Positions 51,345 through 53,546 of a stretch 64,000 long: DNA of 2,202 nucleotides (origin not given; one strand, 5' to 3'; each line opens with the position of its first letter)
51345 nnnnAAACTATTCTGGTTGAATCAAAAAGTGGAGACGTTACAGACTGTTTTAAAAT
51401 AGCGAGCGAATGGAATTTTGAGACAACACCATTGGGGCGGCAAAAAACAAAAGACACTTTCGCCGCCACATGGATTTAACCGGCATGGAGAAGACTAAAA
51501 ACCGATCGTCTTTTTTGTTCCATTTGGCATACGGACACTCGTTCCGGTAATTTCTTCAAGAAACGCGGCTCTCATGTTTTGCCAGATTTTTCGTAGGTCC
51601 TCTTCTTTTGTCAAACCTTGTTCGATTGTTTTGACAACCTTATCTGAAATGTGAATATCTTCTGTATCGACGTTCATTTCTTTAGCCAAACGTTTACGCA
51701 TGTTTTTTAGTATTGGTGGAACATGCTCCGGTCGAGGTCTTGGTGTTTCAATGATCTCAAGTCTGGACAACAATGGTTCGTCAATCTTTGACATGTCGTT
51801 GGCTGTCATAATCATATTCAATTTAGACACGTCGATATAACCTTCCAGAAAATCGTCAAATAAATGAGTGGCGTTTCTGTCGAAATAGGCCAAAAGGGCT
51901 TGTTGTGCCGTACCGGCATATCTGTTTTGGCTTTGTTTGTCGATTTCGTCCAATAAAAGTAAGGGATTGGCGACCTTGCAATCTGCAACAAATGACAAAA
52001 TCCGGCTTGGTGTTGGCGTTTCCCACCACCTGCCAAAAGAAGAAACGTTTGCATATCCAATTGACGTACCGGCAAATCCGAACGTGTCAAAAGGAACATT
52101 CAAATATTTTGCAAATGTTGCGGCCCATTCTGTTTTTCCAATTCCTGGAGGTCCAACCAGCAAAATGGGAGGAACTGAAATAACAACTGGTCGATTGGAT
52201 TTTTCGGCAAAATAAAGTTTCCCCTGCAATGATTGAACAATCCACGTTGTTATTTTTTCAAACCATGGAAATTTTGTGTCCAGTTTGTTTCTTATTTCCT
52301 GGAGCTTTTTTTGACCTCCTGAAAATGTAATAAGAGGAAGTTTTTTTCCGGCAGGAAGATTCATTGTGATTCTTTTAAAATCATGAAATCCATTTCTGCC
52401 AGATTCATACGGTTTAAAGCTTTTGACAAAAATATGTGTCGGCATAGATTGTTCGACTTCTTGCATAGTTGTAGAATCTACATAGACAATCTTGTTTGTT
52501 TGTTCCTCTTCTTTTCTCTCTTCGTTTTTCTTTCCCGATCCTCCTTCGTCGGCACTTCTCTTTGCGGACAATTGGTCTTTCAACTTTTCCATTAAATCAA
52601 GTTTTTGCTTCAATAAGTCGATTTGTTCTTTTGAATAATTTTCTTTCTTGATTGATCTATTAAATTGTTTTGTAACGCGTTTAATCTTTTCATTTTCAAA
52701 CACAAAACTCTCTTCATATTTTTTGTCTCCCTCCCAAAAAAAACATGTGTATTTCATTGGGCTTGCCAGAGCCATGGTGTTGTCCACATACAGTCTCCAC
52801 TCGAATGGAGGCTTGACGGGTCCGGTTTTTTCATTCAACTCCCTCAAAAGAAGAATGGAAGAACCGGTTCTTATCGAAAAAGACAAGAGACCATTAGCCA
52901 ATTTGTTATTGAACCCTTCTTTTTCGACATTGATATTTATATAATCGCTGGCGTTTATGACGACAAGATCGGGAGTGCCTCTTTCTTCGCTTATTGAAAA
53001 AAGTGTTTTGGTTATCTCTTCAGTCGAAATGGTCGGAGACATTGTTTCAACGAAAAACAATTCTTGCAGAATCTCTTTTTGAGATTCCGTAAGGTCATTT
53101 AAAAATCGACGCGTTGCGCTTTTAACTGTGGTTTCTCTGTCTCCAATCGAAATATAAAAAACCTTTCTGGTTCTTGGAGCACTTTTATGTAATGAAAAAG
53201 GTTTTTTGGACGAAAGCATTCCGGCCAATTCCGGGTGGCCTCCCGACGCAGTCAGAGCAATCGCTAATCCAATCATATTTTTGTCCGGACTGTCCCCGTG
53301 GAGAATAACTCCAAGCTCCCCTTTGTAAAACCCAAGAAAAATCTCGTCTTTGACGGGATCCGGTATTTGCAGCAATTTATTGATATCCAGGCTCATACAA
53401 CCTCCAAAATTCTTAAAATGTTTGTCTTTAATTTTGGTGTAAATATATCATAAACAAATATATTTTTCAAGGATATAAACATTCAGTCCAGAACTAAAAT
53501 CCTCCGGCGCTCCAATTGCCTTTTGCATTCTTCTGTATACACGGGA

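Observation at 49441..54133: Three-gene operon with two tandem Lon-like AAA+ ATPases lacking the protease domain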

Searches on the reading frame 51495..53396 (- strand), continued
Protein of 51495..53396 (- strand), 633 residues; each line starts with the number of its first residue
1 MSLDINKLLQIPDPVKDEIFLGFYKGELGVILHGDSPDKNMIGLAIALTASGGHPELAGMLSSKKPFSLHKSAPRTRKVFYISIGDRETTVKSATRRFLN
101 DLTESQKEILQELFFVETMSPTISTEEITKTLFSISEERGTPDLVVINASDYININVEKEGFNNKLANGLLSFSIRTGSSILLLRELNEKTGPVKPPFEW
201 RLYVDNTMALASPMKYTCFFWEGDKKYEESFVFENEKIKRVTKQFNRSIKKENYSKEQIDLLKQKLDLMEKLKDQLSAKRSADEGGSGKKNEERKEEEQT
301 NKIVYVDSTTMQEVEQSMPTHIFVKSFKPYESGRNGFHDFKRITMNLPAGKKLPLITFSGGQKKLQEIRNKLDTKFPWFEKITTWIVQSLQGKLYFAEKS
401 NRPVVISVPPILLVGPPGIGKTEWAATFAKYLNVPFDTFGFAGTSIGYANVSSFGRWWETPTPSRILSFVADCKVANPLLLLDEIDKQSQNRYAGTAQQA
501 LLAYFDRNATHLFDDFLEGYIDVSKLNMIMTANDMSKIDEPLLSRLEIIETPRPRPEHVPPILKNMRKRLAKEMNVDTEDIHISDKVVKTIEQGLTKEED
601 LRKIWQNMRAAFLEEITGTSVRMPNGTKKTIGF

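Call 95: search_dna_similar(query=window:51495-53396:-, collection=plasmids, mode=protein, max_rows=15)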
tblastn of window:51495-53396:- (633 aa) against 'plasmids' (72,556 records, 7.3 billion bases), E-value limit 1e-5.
Records with a match: 94; places in all: 99; records where one place covers at least 80% of the query: 0.
Best place of each record, by identity: <60% 94.
By first word of the organism name: Cereibacter 10; Ralstonia 6; Acinetobacter 6; Paracoccus 4; Sinorhizobium 4; Klebsiella 3; Bradyrhizobium 3; Methylobacterium 3; Rickettsia 3; Proteus 2; and 43 more.
By predicted mobility (MOB-suite, as given by PLSDB): non-mobilizable 63; mobilizable 23; conjugative 8.
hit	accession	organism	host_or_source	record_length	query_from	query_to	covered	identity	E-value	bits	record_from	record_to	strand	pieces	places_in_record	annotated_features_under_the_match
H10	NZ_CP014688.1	Acetobacter persici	water kefir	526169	277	604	52%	28.4%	5e-13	81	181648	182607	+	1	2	AAA family ATPase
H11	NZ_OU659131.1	Providencia alcalifaciens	Canis lupus familiaris,intestine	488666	240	549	49%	28.2%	2e-7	62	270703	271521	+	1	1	lon: endopeptidase La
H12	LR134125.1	Klebsiella aerogenes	not available: to be reported later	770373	240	549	49%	27.9%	1e-7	63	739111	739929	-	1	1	lon_2: DNA-binding ATP-dependent protease La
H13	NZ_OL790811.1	Proteus mirabilis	-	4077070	240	549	49%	26.7%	3e-7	62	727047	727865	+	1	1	none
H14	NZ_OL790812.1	Proteus mirabilis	-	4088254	240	549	49%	26.7%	3e-7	62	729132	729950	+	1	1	none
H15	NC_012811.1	Methylorubrum extorquens AM1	-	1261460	237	559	51%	23.9%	4e-12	77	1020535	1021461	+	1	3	none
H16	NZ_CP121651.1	Bradyrhizobium sp. CB82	Stylosanthes guianensis,cell culture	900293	290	587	47%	25.8%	3e-8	65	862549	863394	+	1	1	AAA family ATPase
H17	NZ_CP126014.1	Bradyrhizobium japonicum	Glycine max,soybean,root nodule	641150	344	604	41%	27.7%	4e-11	74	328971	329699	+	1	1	AAA family ATPase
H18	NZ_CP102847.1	Microvirga terrae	soil,soil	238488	315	577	42%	27.0%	8e-11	73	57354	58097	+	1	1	AAA family ATPase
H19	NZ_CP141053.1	Paracoccus denitrificans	-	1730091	324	549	36%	30.7%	1e-6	59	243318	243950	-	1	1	none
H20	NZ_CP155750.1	Sphingomonas parapaucimobilis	Chinese cabbage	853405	324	549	36%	30.0%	3e-7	62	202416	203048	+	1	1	lon: endopeptidase La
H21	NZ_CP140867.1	Rhizobium leguminosarum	Trifolium pratense,whole organism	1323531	350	585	37%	28.3%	9e-11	73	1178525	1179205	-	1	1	record has no annotation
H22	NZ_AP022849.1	Bosea sp. ANAM02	Callyspongia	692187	350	582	37%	28.1%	1e-10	72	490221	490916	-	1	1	AAA family ATPase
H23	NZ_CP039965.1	Pseudorhodobacter turbinis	single bacterial isolate,Turban shell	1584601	353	549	31%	33.2%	8e-7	60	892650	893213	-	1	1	record has no annotation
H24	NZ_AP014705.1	Methylobacterium aquaticum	-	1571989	374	578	32%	31.1%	3e-15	87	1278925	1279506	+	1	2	none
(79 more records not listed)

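Call 96: get_annotated_region(hit=H10, flank=6000)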
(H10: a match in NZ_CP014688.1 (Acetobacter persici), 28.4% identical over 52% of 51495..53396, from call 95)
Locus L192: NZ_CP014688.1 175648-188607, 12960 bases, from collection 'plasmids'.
description: Acetobacter persici strain TMW2.1084 plasmid pAC1084_1, complete sequence
organism: Acetobacter persici (NCBI taxid 1076596)
taxonomy: Bacteria; Pseudomonadota; Alphaproteobacteria; Rhodospirillales; Acetobacteraceae; Acetobacter; Acetobacter persici
host: -; source: water kefir; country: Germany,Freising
typing (MOB-suite, as given by PLSDB): non-mobilizable
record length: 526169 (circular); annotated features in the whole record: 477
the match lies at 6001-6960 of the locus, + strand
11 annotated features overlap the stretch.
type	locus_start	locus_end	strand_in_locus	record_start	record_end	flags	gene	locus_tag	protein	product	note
CDS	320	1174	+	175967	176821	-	-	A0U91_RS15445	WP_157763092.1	hypothetical protein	-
CDS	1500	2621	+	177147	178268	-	-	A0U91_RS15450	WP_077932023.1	replication initiation protein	GO:0006270 - DNA replication initiation [Evidence IEA]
CDS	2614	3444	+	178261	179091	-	-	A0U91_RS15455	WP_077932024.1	hypothetical protein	-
CDS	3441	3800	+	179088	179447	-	-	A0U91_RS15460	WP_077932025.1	hypothetical protein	-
CDS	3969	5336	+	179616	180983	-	-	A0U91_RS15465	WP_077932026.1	hypothetical protein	-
CDS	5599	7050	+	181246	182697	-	-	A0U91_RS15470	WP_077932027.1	AAA family ATPase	-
CDS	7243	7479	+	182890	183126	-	-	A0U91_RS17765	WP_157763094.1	hypothetical protein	-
CDS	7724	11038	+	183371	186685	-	-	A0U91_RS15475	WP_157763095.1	AAA domain-containing protein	-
CDS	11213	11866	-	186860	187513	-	-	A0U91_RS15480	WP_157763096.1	hypothetical protein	-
CDS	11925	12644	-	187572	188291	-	-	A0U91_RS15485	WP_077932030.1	hypothetical protein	-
CDS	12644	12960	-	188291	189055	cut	-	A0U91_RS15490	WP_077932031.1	ParA family protein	-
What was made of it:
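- A short relative lies near replication initiator and ParA genes on a megaplasmid (call 96).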

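Call 97: get_annotated_region(hit=H7, flank=5000)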
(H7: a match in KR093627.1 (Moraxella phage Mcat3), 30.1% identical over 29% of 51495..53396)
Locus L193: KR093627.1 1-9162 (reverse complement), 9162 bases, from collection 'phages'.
description: Moraxella phage Mcat3, complete genome.
organism: Moraxella phage Mcat3 (NCBI taxid 1647546)
taxonomy: Viruses; Duplodnaviria; Heunggongvirae; Uroviricota; Caudoviricetes
host: Moraxella catarrhalis; source: sputum; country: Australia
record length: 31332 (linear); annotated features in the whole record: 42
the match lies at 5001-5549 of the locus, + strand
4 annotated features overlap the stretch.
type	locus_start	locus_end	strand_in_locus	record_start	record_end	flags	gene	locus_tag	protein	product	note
CDS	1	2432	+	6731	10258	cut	-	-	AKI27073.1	tail protein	-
CDS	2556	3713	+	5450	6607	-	-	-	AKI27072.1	tail protein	-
CDS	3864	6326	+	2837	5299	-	-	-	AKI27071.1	hypothetical protein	-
misc_recomb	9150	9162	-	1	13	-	-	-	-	-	attL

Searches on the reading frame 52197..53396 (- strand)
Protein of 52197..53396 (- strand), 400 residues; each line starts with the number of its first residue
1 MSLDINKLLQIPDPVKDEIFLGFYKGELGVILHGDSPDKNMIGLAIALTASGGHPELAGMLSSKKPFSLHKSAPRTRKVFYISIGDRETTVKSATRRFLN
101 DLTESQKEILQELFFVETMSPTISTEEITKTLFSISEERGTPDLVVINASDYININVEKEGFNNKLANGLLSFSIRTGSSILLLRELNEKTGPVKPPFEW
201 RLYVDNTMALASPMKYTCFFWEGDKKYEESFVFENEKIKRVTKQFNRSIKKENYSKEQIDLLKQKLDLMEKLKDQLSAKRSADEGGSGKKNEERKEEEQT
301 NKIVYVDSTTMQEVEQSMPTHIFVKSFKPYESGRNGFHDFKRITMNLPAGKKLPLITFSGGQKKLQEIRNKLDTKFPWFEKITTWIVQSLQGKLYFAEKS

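Call 35: search_protein_representatives(alignment_id=A2)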
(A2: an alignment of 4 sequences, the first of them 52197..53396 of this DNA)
Query: 4 sequences, 372 profile positions. Proteins with E-value up to 0.001 (for the whole library): 35; up to 1e-10: 5; up to 1e-30: 4. The best 35 are listed.
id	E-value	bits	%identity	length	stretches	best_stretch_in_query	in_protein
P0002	9.2e-186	633.7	-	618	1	1-372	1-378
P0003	1.3e-143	495.0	-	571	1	1-368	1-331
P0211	2.0e-95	336.4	-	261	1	1-234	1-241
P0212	4.3e-68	246.4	-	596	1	4-369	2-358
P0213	8.7e-25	103.9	-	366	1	280-371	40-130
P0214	2.3e-08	49.9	-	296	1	4-259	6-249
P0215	2.9e-08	49.5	-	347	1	13-236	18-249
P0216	8.6e-08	48.0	-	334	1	17-232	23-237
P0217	8.8e-08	47.9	-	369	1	3-188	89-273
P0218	3.3e-07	46.1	-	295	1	3-179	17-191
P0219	1.6e-06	43.8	-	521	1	4-184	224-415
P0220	3.4e-06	42.7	-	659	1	5-228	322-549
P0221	4.2e-06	42.4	-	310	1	2-180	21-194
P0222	5.8e-06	42.0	-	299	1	3-184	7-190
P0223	1.2e-05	40.9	-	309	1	5-181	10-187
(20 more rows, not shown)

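Call 38: search_protein_families(library=pfam, alignment_id=A3, max_evalue=0.001)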
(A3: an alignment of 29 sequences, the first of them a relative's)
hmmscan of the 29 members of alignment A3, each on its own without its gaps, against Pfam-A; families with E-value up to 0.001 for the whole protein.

A. member 1, P0214 (296 aa): 3 families
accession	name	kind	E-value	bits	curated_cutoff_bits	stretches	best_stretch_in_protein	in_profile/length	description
PF13481.12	AAA_25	-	4e-35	121.6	27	1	11-183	15-194/195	AAA domain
PF06745.19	ATPase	-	1.5e-07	31.5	26.6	0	18-113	8-94/231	KaiC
PF03796.21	DnaB_C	-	2.3e-06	27.6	27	1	17-186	8-145/255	DnaB-like helicase C terminal domain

B. families by the number of members that match (of 29 scanned): 10 families
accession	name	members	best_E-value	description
PF13481.12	AAA_25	29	5.4e-38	AAA domain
PF03796.21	DnaB_C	12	7.6e-10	DnaB-like helicase C terminal domain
PF06745.19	ATPase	4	1.5e-07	KaiC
PF08708.16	PriCT_1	2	1.8e-14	Primase C terminal 1 (PriCT-1)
PF09250.16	Prim-Pol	1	4.2e-36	Bifunctional DNA primase/polymerase, N-terminal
PF00772.26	DnaB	1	2.7e-05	DnaB-like helicase N terminal domain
PF13479.12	AAA_24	1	0.0001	AAA domain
PF01926.29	MMR_HSR1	1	0.00052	50S ribosome-binding GTPase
PF13191.12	AAA_16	1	0.00055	AAA ATPase domain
PF13401.12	AAA_22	1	0.00071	AAA domain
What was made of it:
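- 52662..53354 (-): B residues about 15-245: inactivated AAA_25 / RSF1010-RepA-like RecA-fold domain. The exhaustive profile search returns about 30 weaker hits (E 2e-8 to 1e-3) to this domain, and all 29 of those scanned are AAA_25 proteins (calls 35, 38).
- On AAA_25 / RepA-type hexameric helicase: The family profile retrieves about 30 weaker hits, and all 29 of those scanned are AAA_25 proteins (calls 35, 38).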

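Call 39: find_encoding_contigs(protein=P0212, flank=10000, max_places=6)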
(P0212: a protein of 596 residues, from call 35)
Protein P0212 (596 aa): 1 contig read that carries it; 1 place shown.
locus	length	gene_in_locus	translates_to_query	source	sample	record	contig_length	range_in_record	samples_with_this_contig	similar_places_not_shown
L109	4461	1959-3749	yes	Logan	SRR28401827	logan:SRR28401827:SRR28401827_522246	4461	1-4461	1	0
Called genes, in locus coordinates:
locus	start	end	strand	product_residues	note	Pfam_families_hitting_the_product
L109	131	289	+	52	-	-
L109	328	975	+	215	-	-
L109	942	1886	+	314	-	-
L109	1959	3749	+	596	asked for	PF00004:AAA, PF07728:AAA_5 (weak)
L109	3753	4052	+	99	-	-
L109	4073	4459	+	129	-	?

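Call 40: find_encoding_contigs(protein=P0213, flank=10000, max_places=6)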
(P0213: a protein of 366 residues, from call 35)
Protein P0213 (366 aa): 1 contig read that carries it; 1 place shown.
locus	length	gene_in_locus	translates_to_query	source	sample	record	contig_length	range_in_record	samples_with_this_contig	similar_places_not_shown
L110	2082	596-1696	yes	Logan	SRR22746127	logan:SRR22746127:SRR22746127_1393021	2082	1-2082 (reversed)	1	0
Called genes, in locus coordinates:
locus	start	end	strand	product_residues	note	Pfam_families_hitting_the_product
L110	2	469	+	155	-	?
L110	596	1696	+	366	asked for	PF00004:AAA, PF07728:AAA_5 (weak)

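Call 69: search_protein_families(library=pfam, proteins=[L109:328-975:+, L109:942-1886:+, L109:3753-4052:+, L109:4073-4459:+], max_evalue=0.05)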
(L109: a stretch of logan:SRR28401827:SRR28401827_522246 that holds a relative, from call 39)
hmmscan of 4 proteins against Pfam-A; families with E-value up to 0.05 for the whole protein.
L109:328-975:+ (215 aa): 1 family
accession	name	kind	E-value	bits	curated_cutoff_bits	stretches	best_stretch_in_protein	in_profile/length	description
PF20530.3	DUF6745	-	0.00012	21.9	27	1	21-50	54-83/206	Domain of unknown function (DUF6745)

L109:942-1886:+ (314 aa): 0 families

L109:3753-4052:+ (99 aa): 0 families

L109:4073-4459:+ (129 aa): 0 families

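Call 79: search_protein_families(library=padloc, proteins=[P0213], max_evalue=0.001)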
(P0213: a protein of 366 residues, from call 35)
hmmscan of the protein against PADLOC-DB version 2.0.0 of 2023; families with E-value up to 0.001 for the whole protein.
P0213 (366 aa): 6 families
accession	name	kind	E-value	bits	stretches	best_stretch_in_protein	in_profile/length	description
PDLC00915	TRIP13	-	3.4e-06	24.7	0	255-336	180-259/302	TRIP13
PDLC02196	IetA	-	1.5e-05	22.6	1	137-167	120-150/374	-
PDLC03838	DolB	-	2.6e-05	21.7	0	128-164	160-191/375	-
PDLC04232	IetA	-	6.3e-05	20.5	1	142-167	119-144/330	-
PDLC02195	IetA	-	0.00019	18.8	1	96-167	91-165/395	-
PDLC04606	PDC-M37B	-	0.00054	17.2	0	139-163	174-198/390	-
